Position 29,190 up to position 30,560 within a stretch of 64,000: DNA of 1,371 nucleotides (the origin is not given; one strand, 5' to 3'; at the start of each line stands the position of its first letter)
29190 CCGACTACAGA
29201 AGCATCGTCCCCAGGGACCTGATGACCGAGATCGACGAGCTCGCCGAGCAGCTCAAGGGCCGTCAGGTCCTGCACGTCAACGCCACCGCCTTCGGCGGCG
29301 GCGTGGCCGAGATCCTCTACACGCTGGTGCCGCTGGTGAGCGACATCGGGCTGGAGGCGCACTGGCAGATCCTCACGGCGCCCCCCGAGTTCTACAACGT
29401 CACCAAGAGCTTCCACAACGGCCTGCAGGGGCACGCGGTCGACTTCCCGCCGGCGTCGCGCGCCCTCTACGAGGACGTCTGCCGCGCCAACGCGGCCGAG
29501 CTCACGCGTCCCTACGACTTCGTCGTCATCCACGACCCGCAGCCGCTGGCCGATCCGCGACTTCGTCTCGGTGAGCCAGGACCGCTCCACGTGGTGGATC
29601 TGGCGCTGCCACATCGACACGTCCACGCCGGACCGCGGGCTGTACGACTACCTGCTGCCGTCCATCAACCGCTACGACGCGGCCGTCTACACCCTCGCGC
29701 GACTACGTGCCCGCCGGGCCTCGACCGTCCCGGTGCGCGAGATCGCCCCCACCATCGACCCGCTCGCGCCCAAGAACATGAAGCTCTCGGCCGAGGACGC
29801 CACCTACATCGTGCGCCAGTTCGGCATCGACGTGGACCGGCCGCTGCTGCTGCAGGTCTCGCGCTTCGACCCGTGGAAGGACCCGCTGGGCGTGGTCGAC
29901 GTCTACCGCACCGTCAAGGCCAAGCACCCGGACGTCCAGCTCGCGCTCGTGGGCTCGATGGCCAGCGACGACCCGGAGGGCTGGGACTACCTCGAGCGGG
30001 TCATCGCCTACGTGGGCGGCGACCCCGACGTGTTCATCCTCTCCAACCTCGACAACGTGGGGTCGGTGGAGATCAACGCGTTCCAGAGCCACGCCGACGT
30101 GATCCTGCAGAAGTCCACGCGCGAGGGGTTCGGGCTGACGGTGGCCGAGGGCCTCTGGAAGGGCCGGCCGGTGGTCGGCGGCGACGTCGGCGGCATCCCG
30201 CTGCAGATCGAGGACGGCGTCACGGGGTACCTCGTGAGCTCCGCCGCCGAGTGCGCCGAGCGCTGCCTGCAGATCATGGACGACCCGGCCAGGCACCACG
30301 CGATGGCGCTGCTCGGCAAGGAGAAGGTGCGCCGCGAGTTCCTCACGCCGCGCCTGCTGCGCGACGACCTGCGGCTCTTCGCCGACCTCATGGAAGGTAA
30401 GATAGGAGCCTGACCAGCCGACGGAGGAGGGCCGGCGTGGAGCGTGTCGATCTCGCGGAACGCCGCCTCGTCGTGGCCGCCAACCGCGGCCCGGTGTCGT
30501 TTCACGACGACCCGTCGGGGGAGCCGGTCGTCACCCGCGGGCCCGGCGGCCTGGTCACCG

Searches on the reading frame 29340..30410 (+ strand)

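Call 72: search_protein_families(library=pfam, max_evalue=0.00001, proteins=[window:29340-30410:+])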
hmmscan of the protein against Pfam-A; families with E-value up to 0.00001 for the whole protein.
window:29340-30410:+ (357 aa): 3 families
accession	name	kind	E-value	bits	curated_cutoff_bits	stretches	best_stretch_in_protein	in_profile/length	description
PF00534.26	Glycos_transf_1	-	2e-21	76.7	26.4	1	159-323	7-166/172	Glycosyl transferases group 1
PF13692.12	Glyco_trans_1_4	-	6.1e-16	59.4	27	1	168-315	2-142/142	Glycosyl transferases group 1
PF21269.3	TreT_GT1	-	1.3e-09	38.3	27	1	81-120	101-140/144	Trehalose synthase, N-terminal domain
